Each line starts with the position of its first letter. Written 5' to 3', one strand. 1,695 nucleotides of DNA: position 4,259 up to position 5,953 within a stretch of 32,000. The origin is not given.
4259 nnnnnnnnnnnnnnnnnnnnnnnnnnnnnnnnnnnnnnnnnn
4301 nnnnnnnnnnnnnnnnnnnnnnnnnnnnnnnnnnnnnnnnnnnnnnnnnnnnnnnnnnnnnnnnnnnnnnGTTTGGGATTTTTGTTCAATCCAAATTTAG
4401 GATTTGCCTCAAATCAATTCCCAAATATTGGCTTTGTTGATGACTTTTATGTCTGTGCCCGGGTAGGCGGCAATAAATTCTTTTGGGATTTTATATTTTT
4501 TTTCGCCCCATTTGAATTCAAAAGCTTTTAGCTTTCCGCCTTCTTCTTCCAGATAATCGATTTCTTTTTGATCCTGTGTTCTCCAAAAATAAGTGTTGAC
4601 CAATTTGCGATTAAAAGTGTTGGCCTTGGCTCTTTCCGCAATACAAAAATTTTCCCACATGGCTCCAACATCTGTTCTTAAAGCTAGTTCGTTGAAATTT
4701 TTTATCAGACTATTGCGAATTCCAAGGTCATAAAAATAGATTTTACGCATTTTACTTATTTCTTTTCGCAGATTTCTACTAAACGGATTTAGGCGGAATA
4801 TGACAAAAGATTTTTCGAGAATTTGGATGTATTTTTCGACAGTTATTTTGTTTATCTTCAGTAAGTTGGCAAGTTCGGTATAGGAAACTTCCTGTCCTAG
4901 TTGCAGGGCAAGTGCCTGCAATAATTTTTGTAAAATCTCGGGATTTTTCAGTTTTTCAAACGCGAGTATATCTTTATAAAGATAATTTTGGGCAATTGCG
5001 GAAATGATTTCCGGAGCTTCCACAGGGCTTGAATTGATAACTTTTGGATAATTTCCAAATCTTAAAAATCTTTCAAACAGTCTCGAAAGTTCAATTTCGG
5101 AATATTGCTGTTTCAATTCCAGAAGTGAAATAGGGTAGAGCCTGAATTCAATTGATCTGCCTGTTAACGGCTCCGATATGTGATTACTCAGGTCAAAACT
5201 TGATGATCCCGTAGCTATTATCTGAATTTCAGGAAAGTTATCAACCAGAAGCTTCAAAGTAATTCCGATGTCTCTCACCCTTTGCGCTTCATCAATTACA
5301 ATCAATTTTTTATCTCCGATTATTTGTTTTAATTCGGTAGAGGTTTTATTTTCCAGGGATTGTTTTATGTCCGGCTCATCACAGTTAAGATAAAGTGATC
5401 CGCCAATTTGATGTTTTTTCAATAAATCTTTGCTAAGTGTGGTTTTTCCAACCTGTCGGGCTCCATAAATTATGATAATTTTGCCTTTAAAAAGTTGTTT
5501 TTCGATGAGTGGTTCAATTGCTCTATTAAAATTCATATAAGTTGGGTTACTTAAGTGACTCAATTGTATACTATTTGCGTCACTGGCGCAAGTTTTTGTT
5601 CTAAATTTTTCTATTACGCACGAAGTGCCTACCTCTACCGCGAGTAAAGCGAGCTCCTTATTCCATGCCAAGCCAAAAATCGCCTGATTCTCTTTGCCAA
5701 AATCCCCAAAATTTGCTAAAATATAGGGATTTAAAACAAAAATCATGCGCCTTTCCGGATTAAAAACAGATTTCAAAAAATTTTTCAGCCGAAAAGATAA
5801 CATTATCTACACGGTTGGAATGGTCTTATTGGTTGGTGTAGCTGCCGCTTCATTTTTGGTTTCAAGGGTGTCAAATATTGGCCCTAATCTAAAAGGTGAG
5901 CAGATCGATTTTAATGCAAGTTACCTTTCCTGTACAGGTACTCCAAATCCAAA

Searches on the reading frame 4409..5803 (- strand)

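Call 31: search_protein_families(library=padloc, proteins=[window:4409-5803:-], max_evalue=0.1)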
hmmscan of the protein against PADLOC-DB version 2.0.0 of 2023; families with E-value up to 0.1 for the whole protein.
window:4409-5803:- (464 aa): 10 families
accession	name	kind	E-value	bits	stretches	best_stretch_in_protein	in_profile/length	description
PDLC04789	PDC-S01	-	8.6e-156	516.7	1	90-464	1-373/375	-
PDLC04790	PDC-S01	-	4.8e-63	211.3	1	88-434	6-369/422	-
PDLC04787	PDC-S01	-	3.2e-51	172.5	1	92-425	11-350/412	-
PDLC04791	PDC-S01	-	4.1e-36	122.5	1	106-459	18-379/395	-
PDLC04788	PDC-S01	-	3.8e-25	86.7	1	107-435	19-385/448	-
PDLC04786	PDC-S01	-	2.5e-22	77.2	2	107-229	20-152/439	-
PDLC04792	PDC-S01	-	2.4e-13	47.5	2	97-229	7-150/452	-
PDLC04140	mad8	-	0.0011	16.5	1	101-303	21-115/314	mads_8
PDLC04984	PDC-S27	-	0.0042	14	0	106-131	22-47/474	-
PDLC01853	CARF3--CARF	-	0.028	12.1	1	292-348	141-196/209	-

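Call 84: search_protein_families(library=pfam, proteins=[window:4409-5803:-], max_evalue=0.01)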
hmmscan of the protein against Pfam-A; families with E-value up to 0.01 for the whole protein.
window:4409-5803:- (464 aa): 6 families
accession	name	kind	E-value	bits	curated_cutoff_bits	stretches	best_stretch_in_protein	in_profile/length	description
PF13635.12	DUF4143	-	3.7e-43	147.5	28.1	1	277-433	2-160/160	Domain of unknown function (DUF4143)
PF13173.12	AAA_14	-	1.5e-31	109.5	27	1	107-230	2-128/129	AAA domain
PF13401.12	AAA_22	-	2.6e-05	25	27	0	107-134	5-32/130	AAA domain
PF01637.24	ATPase_2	-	0.003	17.9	33.2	0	107-162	20-78/225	ATPase domain predominantly from Archaea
PF08279.18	HTH_11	-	0.0032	17.7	25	1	292-334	3-44/55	HTH domain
PF13481.12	AAA_25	-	0.0072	16.4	27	0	94-127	20-53/195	AAA domain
